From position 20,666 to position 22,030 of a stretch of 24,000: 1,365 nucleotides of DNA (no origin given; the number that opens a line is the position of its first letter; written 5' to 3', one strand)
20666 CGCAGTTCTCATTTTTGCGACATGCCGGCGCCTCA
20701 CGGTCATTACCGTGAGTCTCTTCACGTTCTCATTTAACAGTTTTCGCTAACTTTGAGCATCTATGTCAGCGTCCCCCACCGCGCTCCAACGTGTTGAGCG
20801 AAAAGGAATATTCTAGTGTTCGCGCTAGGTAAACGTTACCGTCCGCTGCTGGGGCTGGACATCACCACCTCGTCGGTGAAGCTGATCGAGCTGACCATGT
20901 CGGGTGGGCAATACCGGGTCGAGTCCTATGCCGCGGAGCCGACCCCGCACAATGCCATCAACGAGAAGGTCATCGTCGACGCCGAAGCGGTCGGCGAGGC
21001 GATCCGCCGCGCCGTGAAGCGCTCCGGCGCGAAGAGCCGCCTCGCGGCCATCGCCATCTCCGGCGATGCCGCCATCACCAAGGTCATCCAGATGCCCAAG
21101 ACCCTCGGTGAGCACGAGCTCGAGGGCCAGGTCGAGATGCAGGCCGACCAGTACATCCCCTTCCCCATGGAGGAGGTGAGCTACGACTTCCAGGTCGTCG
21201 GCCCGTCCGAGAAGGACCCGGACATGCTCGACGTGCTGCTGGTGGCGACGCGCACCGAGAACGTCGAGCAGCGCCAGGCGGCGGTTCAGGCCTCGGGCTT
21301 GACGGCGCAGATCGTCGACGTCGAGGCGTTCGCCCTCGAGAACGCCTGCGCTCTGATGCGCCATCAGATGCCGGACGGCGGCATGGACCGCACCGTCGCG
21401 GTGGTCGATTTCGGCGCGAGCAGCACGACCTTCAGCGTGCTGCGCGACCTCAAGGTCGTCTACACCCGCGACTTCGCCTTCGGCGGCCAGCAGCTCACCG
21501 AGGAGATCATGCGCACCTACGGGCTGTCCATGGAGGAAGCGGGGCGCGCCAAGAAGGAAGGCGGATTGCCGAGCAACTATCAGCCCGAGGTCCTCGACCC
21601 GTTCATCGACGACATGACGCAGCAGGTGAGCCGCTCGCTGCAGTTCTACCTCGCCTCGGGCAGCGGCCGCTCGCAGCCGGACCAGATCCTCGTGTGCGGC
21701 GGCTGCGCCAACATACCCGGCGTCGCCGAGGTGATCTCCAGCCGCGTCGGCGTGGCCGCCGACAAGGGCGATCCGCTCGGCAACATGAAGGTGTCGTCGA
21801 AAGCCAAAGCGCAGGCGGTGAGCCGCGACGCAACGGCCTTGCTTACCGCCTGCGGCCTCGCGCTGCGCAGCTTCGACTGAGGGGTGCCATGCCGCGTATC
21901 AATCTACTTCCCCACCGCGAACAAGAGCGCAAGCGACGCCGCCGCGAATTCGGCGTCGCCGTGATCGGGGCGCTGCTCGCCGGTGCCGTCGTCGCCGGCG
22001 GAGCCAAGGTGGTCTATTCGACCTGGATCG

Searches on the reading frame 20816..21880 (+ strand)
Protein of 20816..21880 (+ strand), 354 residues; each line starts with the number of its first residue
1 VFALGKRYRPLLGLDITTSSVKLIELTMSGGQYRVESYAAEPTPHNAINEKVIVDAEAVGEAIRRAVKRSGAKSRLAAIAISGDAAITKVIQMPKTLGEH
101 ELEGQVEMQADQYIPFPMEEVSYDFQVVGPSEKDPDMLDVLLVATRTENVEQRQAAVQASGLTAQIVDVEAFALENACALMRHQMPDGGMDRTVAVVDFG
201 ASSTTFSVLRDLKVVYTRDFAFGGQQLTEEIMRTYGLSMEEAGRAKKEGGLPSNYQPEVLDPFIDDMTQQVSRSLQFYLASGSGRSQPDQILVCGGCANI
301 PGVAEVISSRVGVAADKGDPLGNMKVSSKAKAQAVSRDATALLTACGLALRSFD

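Call 4: search_protein_families(library=pfam, proteins=[window:20816-21880:+])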
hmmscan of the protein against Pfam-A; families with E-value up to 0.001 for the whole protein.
window:20816-21880:+ (354 aa): 3 families
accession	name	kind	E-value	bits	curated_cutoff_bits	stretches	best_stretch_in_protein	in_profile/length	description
PF11104.14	PilM_2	-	5.4e-126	420.6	27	1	13-353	1-340/340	Type IV pilus assembly protein PilM;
PF14450.12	FtsA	-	2.2e-11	44.7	31.8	1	195-335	1-126/127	Cell division protein FtsA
PF06723.19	MreB_Mbl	-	0.00041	19.7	27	0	147-233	104-186/327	MreB/Mbl protein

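Call 7: find_related_loci(query=window:20816-21880:+, collection=genome_contigs, flank=3000)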
Query window:20816-21880:+ (354 aa) in genome_contigs; peptide patterns used: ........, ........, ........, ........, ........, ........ (x = any residue, [..] = any of these).
599 stretches matched a pattern (row limit reached: there are more); 592 encode a relative of the query (tblastn E <= 1e-3); the best 80 are kept; 80 distinct loci.
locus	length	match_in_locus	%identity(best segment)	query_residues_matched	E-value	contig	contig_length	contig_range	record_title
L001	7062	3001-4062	98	1-354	0e+0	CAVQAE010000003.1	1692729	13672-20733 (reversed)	MAG: uncultured Gammaproteobacteria bacterium isolate MFD09286.bin.1.248 genome assembly, contig: contig_24210, whole ge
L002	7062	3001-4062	98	1-354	0e+0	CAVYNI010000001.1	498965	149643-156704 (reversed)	MAG: uncultured Gammaproteobacteria bacterium isolate MFD05705.bin.1.35 genome assembly, contig: contig_12347, whole gen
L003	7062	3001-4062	98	1-354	0e+0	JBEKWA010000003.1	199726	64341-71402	MAG: Steroidobacteraceae bacterium isolate SPRUCE 617 SPRUCE_617_3, whole genome shotgun sequence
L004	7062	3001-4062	97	1-354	0e+0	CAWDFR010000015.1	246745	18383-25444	MAG: uncultured Gammaproteobacteria bacterium isolate MFD06092.bin.2.73 genome assembly, contig: contig_57048, whole gen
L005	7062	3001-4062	96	1-354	0e+0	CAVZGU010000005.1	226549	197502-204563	MAG: uncultured Gammaproteobacteria bacterium isolate MFD00991.bin.2.78 genome assembly, contig: contig_29394, whole gen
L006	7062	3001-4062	96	1-354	0e+0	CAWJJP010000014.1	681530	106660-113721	MAG: uncultured Gammaproteobacteria bacterium isolate MFD05705.bin.1.132 genome assembly, contig: contig_64998, whole ge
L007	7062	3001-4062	96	1-354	0e+0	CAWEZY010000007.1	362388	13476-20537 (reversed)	MAG: uncultured Gammaproteobacteria bacterium isolate MFD00991.bin.2.73 genome assembly, contig: contig_58281, whole gen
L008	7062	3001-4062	96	1-354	0e+0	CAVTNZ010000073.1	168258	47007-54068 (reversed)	MAG: uncultured Gammaproteobacteria bacterium isolate MFD04752.bin.3.293 genome assembly, contig: contig_31443, whole ge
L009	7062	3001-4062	96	1-354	0e+0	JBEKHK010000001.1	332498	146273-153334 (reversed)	MAG: Steroidobacteraceae bacterium isolate SPRUCE 275 SPRUCE_275_1, whole genome shotgun sequence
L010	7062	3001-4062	96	1-354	0e+0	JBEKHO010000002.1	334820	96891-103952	MAG: Steroidobacteraceae bacterium isolate SPRUCE 279 SPRUCE_279_2, whole genome shotgun sequence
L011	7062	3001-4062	95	1-354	0e+0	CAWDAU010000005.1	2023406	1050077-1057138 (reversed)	MAG: uncultured Gammaproteobacteria bacterium isolate MFD01872.bin.1.11 genome assembly, contig: contig_53504, whole gen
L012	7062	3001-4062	96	1-354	0e+0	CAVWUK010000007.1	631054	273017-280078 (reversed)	MAG: uncultured Gammaproteobacteria bacterium isolate MFD01716.bin.1.60 genome assembly, contig: contig_43995, whole gen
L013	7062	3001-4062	95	1-354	0e+0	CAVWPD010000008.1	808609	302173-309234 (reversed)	MAG: uncultured Gammaproteobacteria bacterium isolate MFD04540.bin.1.39 genome assembly, contig: contig_9814, whole geno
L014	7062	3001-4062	95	1-354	0e+0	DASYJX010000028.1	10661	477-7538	MAG TPA_asm: Steroidobacteraceae bacterium isolate SMAG_U4306 k141_1941171, whole genome shotgun sequence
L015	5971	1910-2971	95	1-354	0e+0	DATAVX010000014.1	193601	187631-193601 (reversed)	MAG TPA_asm: Steroidobacteraceae bacterium isolate SMAG_U5610 k141_2995699, whole genome shotgun sequence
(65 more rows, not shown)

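Call 47: find_homologous_proteins(query=window:20816-21880:+, max_evalue=1e-30)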
Query window:20816-21880:+ (354 aa): 6947 proteins with E <= 1e-30 among 8000 candidates; the best 120 are listed.
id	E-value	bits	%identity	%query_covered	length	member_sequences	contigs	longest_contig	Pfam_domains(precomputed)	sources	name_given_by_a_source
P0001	2.8e-217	739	95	100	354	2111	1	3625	PF14450.13,PF11104.15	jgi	jgi:type IV pilus assembly protein PilM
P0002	4.1e-211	718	94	100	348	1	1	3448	PF14450.13,PF11104.15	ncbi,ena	-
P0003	7.7e-211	717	94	100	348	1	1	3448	PF14450.13,PF11104.15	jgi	jgi:type IV pilus assembly protein PilM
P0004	1.9e-210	716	93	100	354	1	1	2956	PF14450.13,PF11104.15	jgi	jgi:type IV pilus assembly protein PilM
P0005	2.0e-210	716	92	100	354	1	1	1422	PF14450.13,PF11104.15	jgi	jgi:type IV pilus assembly protein PilM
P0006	7.8e-204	694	89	99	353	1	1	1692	PF14450.13,PF11104.15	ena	-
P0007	1.7e-203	693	88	99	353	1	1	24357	PF14450.13,PF11104.15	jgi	jgi:type IV pilus assembly protein PilM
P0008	2.1e-203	693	90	100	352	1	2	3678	PF14450.13,PF11104.15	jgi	jgi:type IV pilus assembly protein PilM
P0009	2.4e-203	693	89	99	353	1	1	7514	PF14450.13,PF11104.15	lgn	-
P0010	4.4e-203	692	90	99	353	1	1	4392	PF14450.13,PF11104.15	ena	-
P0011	5.3e-203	692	88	99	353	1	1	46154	PF14450.13,PF11104.15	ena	-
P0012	5.9e-203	692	90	99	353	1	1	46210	PF14450.13,PF11104.15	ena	-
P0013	5.9e-203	692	88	99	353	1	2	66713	PF14450.13,PF11104.15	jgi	-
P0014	9.5e-203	691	89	99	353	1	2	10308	PF14450.13,PF11104.15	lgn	-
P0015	9.5e-203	691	90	99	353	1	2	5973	PF14450.13,PF11104.15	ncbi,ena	ncbi:MAG: pilus assembly protein PilM [Steroidobacteraceae bacterium]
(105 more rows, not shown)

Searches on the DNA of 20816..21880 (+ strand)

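Call 12: search_rna_families(sources=[L001, L002, L003, L004, L005, L006, L007, L008, L009, L010, L011, L012, L013, L014, L015, L016, L017, L018, L019, L020], threshold=gathering)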
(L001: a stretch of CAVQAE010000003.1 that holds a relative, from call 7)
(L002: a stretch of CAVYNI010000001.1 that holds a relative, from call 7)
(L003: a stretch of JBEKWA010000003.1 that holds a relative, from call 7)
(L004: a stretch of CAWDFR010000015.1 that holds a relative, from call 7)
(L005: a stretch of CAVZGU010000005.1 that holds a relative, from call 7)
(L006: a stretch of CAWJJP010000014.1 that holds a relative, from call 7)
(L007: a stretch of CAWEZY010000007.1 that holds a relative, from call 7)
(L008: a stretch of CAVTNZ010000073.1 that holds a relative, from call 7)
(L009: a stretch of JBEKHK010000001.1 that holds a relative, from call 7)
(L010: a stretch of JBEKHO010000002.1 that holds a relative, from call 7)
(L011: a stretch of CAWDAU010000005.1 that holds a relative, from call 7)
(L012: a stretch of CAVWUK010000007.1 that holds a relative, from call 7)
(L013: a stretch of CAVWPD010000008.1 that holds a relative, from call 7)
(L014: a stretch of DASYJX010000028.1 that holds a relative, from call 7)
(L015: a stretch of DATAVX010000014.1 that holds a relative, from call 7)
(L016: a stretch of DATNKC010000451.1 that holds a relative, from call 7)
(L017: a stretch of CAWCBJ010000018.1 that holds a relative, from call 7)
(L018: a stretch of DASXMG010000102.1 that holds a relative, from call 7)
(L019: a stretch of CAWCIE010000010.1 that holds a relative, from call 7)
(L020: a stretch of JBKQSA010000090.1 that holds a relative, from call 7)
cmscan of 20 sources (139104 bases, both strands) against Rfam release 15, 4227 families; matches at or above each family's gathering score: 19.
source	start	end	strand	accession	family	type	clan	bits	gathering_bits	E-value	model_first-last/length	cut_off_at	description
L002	2675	2759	+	RF01051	c-di-GMP-I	Cis-reg; riboswitch;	CL00126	82.9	35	1.7e-14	1-87/87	no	c-di-GMP-I riboswitch aptamer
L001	2675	2759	+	RF01051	c-di-GMP-I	Cis-reg; riboswitch;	CL00126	82.1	35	2.7e-14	1-87/87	no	c-di-GMP-I riboswitch aptamer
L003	2677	2762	+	RF01051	c-di-GMP-I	Cis-reg; riboswitch;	CL00126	82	35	2.9e-14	1-87/87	no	c-di-GMP-I riboswitch aptamer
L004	2677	2762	+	RF01051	c-di-GMP-I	Cis-reg; riboswitch;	CL00126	81.1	35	4.7e-14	1-87/87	no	c-di-GMP-I riboswitch aptamer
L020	2670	2754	+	RF01051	c-di-GMP-I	Cis-reg; riboswitch;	CL00126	81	35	5.2e-14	1-87/87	no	c-di-GMP-I riboswitch aptamer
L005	2668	2753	+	RF01051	c-di-GMP-I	Cis-reg; riboswitch;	CL00126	80.5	35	6.8e-14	1-87/87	no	c-di-GMP-I riboswitch aptamer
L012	2668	2753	+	RF01051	c-di-GMP-I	Cis-reg; riboswitch;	CL00126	79.3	35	1.3e-13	1-87/87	no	c-di-GMP-I riboswitch aptamer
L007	2667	2752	+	RF01051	c-di-GMP-I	Cis-reg; riboswitch;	CL00126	78.2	35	2.5e-13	1-87/87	no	c-di-GMP-I riboswitch aptamer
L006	2670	2754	+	RF01051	c-di-GMP-I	Cis-reg; riboswitch;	CL00126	78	35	2.7e-13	1-87/87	no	c-di-GMP-I riboswitch aptamer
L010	2646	2731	+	RF01051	c-di-GMP-I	Cis-reg; riboswitch;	CL00126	78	35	2.7e-13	1-87/87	no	c-di-GMP-I riboswitch aptamer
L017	2669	2754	+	RF01051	c-di-GMP-I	Cis-reg; riboswitch;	CL00126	77.8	35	3.1e-13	1-87/87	no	c-di-GMP-I riboswitch aptamer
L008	2607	2692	+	RF01051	c-di-GMP-I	Cis-reg; riboswitch;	CL00126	77.4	35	3.9e-13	1-87/87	no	c-di-GMP-I riboswitch aptamer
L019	2648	2733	+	RF01051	c-di-GMP-I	Cis-reg; riboswitch;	CL00126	77.4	35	3.9e-13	1-87/87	no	c-di-GMP-I riboswitch aptamer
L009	2643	2728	+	RF01051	c-di-GMP-I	Cis-reg; riboswitch;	CL00126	75.1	35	1.4e-12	1-87/87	no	c-di-GMP-I riboswitch aptamer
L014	2669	2755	+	RF03167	c-di-GMP-I-GGC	Cis-reg; riboswitch;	CL00126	63.3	59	2.9e-12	1-80/80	no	c-di-GMP-I-GGC riboswitch aptamer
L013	2668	2756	+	RF01051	c-di-GMP-I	Cis-reg; riboswitch;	CL00126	61.7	35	2.7e-09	1-87/87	no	c-di-GMP-I riboswitch aptamer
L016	1623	1710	+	RF01051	c-di-GMP-I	Cis-reg; riboswitch;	CL00126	52.7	35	4.1e-07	1-87/87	no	c-di-GMP-I riboswitch aptamer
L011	2670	2758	+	RF01051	c-di-GMP-I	Cis-reg; riboswitch;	CL00126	45.1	35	3e-05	1-87/87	no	c-di-GMP-I riboswitch aptamer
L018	2668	2755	+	RF01051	c-di-GMP-I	Cis-reg; riboswitch;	CL00126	41.1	35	0.00028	1-87/87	no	c-di-GMP-I riboswitch aptamer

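Call 13: search_rna_families(sources=[L021, L022, L023, L024, L025, L026, L027, L028, L029, L030, L031, L032, L033, L034, L035, L036, L037, L038, L039, L040], threshold=gathering)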
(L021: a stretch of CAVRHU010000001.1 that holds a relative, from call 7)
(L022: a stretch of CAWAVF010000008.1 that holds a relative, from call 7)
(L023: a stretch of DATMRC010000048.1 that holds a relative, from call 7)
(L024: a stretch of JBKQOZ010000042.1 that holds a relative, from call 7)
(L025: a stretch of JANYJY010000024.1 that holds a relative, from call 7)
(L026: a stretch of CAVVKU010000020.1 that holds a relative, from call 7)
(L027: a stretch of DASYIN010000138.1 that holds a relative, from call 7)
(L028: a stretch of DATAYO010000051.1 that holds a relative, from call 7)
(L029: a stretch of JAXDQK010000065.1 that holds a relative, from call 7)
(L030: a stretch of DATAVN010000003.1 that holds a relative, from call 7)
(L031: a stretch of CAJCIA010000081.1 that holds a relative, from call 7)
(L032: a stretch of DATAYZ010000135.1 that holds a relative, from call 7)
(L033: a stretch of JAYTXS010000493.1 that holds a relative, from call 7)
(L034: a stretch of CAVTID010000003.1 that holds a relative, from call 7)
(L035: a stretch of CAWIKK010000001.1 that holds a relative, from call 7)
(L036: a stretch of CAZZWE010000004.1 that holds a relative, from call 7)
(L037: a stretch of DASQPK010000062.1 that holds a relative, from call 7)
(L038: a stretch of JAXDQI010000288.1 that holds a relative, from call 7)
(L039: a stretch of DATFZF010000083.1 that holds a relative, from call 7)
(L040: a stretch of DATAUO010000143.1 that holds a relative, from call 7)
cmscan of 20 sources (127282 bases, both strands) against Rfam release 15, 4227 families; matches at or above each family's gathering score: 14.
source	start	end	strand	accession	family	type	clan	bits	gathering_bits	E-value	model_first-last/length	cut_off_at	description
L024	2667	2752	+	RF01051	c-di-GMP-I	Cis-reg; riboswitch;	CL00126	78.8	35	1.6e-13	1-87/87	no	c-di-GMP-I riboswitch aptamer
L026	2606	2691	+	RF01051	c-di-GMP-I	Cis-reg; riboswitch;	CL00126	77.4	35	3.5e-13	1-87/87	no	c-di-GMP-I riboswitch aptamer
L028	2659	2744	+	RF01051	c-di-GMP-I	Cis-reg; riboswitch;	CL00126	77.4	35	3.5e-13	1-87/87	no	c-di-GMP-I riboswitch aptamer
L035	2665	2755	+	RF01051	c-di-GMP-I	Cis-reg; riboswitch;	CL00126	69.8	35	2.5e-11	1-87/87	no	c-di-GMP-I riboswitch aptamer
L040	2636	2741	+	RF03167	c-di-GMP-I-GGC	Cis-reg; riboswitch;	CL00126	64.4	59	1.3e-12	1-80/80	no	c-di-GMP-I-GGC riboswitch aptamer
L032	2638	2740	+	RF03167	c-di-GMP-I-GGC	Cis-reg; riboswitch;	CL00126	64.3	59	1.3e-12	1-80/80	no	c-di-GMP-I-GGC riboswitch aptamer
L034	2670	2756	+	RF03167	c-di-GMP-I-GGC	Cis-reg; riboswitch;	CL00126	63.1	59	3e-12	1-80/80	no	c-di-GMP-I-GGC riboswitch aptamer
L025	2671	2758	+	RF01051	c-di-GMP-I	Cis-reg; riboswitch;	CL00126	63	35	1.2e-09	1-87/87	no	c-di-GMP-I riboswitch aptamer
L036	2670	2753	+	RF01051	c-di-GMP-I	Cis-reg; riboswitch;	CL00126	62.9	35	1.2e-09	1-87/87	no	c-di-GMP-I riboswitch aptamer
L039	2669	2758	+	RF03167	c-di-GMP-I-GGC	Cis-reg; riboswitch;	CL00126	61.5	59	8.9e-12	1-80/80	no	c-di-GMP-I-GGC riboswitch aptamer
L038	2667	2752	+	RF03167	c-di-GMP-I-GGC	Cis-reg; riboswitch;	CL00126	60.7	59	1.5e-11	1-80/80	no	c-di-GMP-I-GGC riboswitch aptamer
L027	161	249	+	RF01051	c-di-GMP-I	Cis-reg; riboswitch;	CL00126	60.3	35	5.2e-09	1-87/87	no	c-di-GMP-I riboswitch aptamer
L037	2667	2760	+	RF01051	c-di-GMP-I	Cis-reg; riboswitch;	CL00126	59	35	1.1e-08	1-87/87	no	c-di-GMP-I riboswitch aptamer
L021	2667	2755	+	RF01051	c-di-GMP-I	Cis-reg; riboswitch;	CL00126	35.6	35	0.0057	1-87/87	no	c-di-GMP-I riboswitch aptamer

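Call 14: search_rna_families(sources=[L041, L042, L043, L044, L045, L046, L047, L048, L049, L050, L051, L052, L053, L054, L055, L056, L057, L058, L059, L060], threshold=gathering)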
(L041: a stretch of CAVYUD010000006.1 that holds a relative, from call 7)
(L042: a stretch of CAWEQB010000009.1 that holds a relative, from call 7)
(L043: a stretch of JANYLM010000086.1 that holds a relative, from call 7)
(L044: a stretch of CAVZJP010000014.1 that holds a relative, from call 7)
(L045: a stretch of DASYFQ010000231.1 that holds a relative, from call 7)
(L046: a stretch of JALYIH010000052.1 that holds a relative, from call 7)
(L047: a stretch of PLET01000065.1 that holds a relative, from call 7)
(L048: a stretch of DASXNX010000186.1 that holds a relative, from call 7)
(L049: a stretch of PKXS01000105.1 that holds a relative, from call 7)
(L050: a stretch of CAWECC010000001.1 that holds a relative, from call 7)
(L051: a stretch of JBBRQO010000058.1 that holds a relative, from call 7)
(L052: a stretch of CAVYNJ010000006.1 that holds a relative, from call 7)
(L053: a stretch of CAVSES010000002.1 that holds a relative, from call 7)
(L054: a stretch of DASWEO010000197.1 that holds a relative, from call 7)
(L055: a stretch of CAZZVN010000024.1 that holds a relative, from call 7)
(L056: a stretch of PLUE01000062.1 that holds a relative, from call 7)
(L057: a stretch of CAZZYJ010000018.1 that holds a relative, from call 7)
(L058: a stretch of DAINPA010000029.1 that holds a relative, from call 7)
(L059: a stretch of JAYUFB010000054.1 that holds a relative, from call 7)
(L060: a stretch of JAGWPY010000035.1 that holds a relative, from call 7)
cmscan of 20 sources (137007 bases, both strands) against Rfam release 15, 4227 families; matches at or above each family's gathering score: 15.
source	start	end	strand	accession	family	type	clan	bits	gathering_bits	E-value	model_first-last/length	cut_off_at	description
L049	2669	2755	+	RF01051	c-di-GMP-I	Cis-reg; riboswitch;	CL00126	82.2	35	2.5e-14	1-87/87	no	c-di-GMP-I riboswitch aptamer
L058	2667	2752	+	RF01051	c-di-GMP-I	Cis-reg; riboswitch;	CL00126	82.1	35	2.7e-14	1-87/87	no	c-di-GMP-I riboswitch aptamer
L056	2670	2756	+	RF01051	c-di-GMP-I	Cis-reg; riboswitch;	CL00126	79.2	35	1.3e-13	1-87/87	no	c-di-GMP-I riboswitch aptamer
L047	2664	2749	+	RF01051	c-di-GMP-I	Cis-reg; riboswitch;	CL00126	78.1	35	2.5e-13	1-87/87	no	c-di-GMP-I riboswitch aptamer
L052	2639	2722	+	RF01051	c-di-GMP-I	Cis-reg; riboswitch;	CL00126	76.5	35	6.2e-13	1-87/87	no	c-di-GMP-I riboswitch aptamer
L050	2671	2756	+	RF01051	c-di-GMP-I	Cis-reg; riboswitch;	CL00126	76.1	35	7.7e-13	1-87/87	no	c-di-GMP-I riboswitch aptamer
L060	1996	2083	+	RF01051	c-di-GMP-I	Cis-reg; riboswitch;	CL00126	73.8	35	2.9e-12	1-87/87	no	c-di-GMP-I riboswitch aptamer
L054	2669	2756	+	RF03167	c-di-GMP-I-GGC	Cis-reg; riboswitch;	CL00126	63.6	59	2.3e-12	1-80/80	no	c-di-GMP-I-GGC riboswitch aptamer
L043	2672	2757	+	RF03167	c-di-GMP-I-GGC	Cis-reg; riboswitch;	CL00126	63.3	59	2.8e-12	1-80/80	no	c-di-GMP-I-GGC riboswitch aptamer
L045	216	303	+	RF03167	c-di-GMP-I-GGC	Cis-reg; riboswitch;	CL00126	63.3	59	2.9e-12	1-80/80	no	c-di-GMP-I-GGC riboswitch aptamer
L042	2676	2760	+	RF03167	c-di-GMP-I-GGC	Cis-reg; riboswitch;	CL00126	63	59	3.5e-12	1-80/80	no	c-di-GMP-I-GGC riboswitch aptamer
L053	2672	2760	+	RF03167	c-di-GMP-I-GGC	Cis-reg; riboswitch;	CL00126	59.9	59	2.7e-11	1-80/80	no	c-di-GMP-I-GGC riboswitch aptamer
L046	2655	2752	+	RF01051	c-di-GMP-I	Cis-reg; riboswitch;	CL00126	59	35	1.2e-08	1-87/87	no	c-di-GMP-I riboswitch aptamer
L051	2658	2757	+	RF01051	c-di-GMP-I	Cis-reg; riboswitch;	CL00126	58.8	35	1.3e-08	1-87/87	no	c-di-GMP-I riboswitch aptamer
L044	2649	2757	+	RF01051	c-di-GMP-I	Cis-reg; riboswitch;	CL00126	55.4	35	8.7e-08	1-87/87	no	c-di-GMP-I riboswitch aptamer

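Call 15: search_rna_families(sources=[L061, L062, L063, L064, L065, L066, L067, L068, L069, L070, L071, L072, L073, L074, L075, L076, L077, L078, L079, L080], threshold=gathering)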
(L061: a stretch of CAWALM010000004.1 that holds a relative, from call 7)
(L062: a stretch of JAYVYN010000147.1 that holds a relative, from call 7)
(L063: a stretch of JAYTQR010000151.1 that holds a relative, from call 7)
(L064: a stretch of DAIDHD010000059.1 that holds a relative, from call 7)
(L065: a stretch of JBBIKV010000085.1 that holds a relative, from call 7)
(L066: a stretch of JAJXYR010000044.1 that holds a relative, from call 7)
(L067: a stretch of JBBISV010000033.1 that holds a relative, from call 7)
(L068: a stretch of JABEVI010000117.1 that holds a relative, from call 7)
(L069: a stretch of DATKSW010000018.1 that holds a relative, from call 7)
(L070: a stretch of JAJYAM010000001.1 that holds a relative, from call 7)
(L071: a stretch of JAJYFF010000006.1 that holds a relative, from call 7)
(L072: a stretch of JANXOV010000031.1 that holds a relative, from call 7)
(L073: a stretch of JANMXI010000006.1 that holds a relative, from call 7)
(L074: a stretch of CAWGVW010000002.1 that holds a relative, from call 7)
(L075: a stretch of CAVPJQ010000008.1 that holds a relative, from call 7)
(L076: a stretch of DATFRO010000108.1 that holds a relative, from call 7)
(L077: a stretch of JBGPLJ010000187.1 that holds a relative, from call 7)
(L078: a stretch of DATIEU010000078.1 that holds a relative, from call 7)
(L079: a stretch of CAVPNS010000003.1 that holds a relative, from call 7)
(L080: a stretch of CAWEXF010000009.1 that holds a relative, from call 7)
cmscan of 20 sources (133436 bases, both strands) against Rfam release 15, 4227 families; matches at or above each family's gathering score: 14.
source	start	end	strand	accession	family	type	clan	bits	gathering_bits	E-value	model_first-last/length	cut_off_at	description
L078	2288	2373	+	RF01051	c-di-GMP-I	Cis-reg; riboswitch;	CL00126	83.5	35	1.2e-14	1-87/87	no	c-di-GMP-I riboswitch aptamer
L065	2694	2779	+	RF01051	c-di-GMP-I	Cis-reg; riboswitch;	CL00126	79.8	35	9.5e-14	1-87/87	no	c-di-GMP-I riboswitch aptamer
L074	2620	2705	+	RF01051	c-di-GMP-I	Cis-reg; riboswitch;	CL00126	78.6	35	1.9e-13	1-87/87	no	c-di-GMP-I riboswitch aptamer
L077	365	449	+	RF01051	c-di-GMP-I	Cis-reg; riboswitch;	CL00126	78.6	35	1.8e-13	1-87/87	no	c-di-GMP-I riboswitch aptamer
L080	2565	2652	+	RF01051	c-di-GMP-I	Cis-reg; riboswitch;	CL00126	76.8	35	5.3e-13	1-87/87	no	c-di-GMP-I riboswitch aptamer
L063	2002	2087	+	RF01051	c-di-GMP-I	Cis-reg; riboswitch;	CL00126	76.6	35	5.7e-13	1-87/87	no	c-di-GMP-I riboswitch aptamer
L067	1953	2039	+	RF01051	c-di-GMP-I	Cis-reg; riboswitch;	CL00126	76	35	8e-13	1-87/87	no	c-di-GMP-I riboswitch aptamer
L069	2640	2726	+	RF01051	c-di-GMP-I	Cis-reg; riboswitch;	CL00126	75.9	35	8.3e-13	1-87/87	no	c-di-GMP-I riboswitch aptamer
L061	2616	2701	+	RF01051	c-di-GMP-I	Cis-reg; riboswitch;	CL00126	74.6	35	1.7e-12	1-87/87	no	c-di-GMP-I riboswitch aptamer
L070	2629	2716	+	RF01051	c-di-GMP-I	Cis-reg; riboswitch;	CL00126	73.3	35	3.7e-12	1-87/87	no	c-di-GMP-I riboswitch aptamer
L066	2640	2725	+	RF01051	c-di-GMP-I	Cis-reg; riboswitch;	CL00126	72.1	35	7.3e-12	1-87/87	no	c-di-GMP-I riboswitch aptamer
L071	2629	2716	+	RF01051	c-di-GMP-I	Cis-reg; riboswitch;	CL00126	71.7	35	8.9e-12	1-87/87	no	c-di-GMP-I riboswitch aptamer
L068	2628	2715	+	RF01051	c-di-GMP-I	Cis-reg; riboswitch;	CL00126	69.6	35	2.9e-11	1-87/87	no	c-di-GMP-I riboswitch aptamer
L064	2627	2737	+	RF03167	c-di-GMP-I-GGC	Cis-reg; riboswitch;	CL00126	59.2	59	4.2e-11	1-80/80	no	c-di-GMP-I-GGC riboswitch aptamer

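Call 55: search_rna_families(source=L040, start=2600, end=2780, threshold=evalue, max_evalue=0.01, show_alignments=3)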
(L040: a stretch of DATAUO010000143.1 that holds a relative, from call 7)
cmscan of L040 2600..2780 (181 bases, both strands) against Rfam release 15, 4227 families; matches with E-value up to 0.01: 1.
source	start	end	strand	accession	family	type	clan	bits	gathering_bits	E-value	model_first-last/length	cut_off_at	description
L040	2636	2741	+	RF03167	c-di-GMP-I-GGC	Cis-reg; riboswitch;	CL00126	64.4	59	1.8e-15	1-80/80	no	c-di-GMP-I-GGC riboswitch aptamer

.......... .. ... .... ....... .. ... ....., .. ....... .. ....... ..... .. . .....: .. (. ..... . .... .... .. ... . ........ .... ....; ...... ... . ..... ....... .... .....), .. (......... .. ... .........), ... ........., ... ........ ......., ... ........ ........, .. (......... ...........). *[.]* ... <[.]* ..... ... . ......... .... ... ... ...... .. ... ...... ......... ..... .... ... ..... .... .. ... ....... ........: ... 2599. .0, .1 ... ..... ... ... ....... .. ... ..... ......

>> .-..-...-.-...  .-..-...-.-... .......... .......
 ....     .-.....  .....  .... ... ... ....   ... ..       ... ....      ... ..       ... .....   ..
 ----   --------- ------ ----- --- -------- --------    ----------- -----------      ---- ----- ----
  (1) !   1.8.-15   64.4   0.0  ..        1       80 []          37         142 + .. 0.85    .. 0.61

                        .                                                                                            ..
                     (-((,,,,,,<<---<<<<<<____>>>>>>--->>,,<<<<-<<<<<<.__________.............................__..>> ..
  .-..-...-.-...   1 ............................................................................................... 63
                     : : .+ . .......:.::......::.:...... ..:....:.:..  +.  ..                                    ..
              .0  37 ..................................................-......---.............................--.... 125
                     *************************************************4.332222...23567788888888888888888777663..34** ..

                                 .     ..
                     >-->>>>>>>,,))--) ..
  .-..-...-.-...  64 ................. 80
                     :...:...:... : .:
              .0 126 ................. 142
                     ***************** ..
